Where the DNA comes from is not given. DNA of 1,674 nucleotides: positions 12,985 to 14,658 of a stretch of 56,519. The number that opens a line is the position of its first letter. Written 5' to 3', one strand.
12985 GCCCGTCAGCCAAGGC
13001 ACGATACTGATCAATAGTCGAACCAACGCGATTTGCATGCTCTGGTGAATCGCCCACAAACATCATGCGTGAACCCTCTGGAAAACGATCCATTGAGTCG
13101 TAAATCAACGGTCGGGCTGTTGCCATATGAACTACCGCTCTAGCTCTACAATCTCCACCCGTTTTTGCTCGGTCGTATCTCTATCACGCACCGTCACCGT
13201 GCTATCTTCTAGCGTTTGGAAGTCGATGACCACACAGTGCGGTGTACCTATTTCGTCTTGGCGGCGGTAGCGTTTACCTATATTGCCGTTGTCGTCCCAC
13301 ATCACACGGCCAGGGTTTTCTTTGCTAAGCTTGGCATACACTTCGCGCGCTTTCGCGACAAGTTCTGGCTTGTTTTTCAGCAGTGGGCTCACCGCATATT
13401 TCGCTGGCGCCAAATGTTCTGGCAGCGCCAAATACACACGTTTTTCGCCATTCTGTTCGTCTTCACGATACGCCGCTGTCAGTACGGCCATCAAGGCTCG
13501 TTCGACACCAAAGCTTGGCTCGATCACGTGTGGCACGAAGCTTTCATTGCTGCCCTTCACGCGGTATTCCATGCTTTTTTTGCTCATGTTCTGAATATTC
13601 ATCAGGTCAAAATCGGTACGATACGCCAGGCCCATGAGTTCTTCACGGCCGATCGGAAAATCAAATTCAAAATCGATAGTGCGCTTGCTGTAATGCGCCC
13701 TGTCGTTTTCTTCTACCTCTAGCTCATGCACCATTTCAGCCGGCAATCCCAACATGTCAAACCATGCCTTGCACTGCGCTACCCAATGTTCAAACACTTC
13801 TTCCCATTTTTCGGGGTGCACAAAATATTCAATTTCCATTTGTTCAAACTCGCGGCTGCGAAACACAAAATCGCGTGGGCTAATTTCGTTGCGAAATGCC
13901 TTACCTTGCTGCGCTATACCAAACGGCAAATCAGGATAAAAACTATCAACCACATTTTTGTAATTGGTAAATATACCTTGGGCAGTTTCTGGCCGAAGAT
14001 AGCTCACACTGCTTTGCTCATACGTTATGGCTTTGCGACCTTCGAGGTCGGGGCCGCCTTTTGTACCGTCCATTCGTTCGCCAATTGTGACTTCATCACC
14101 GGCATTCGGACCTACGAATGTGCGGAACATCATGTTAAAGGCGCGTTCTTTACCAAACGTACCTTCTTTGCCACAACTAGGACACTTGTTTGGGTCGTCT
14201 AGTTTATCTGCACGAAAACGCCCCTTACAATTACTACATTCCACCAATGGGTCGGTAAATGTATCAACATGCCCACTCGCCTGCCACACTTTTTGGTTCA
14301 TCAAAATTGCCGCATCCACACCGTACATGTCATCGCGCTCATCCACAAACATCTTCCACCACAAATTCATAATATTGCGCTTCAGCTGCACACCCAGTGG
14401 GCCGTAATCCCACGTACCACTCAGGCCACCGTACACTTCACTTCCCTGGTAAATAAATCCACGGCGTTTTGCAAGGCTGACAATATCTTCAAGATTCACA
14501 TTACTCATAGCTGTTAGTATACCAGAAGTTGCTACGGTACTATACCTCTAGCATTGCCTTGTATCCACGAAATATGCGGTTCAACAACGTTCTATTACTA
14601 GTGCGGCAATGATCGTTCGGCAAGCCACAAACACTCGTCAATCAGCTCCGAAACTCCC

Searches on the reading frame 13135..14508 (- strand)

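Call 50: search_protein_families(library=pfam, proteins=[window:13135-14508:-], max_evalue=0.00001)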
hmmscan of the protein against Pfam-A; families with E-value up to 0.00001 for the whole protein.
window:13135-14508:- (458 aa): 2 families
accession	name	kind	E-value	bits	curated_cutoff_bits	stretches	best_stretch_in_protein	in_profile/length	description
PF03129.25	HGTP_anticodon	-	2.7e-20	72.8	21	1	372-456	3-87/94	Anticodon binding domain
PF00587.30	tRNA-synt_2b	-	1.1e-16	61.9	29.3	1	169-343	11-176/179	tRNA synthetase class II core domain (G, H, P, S and T)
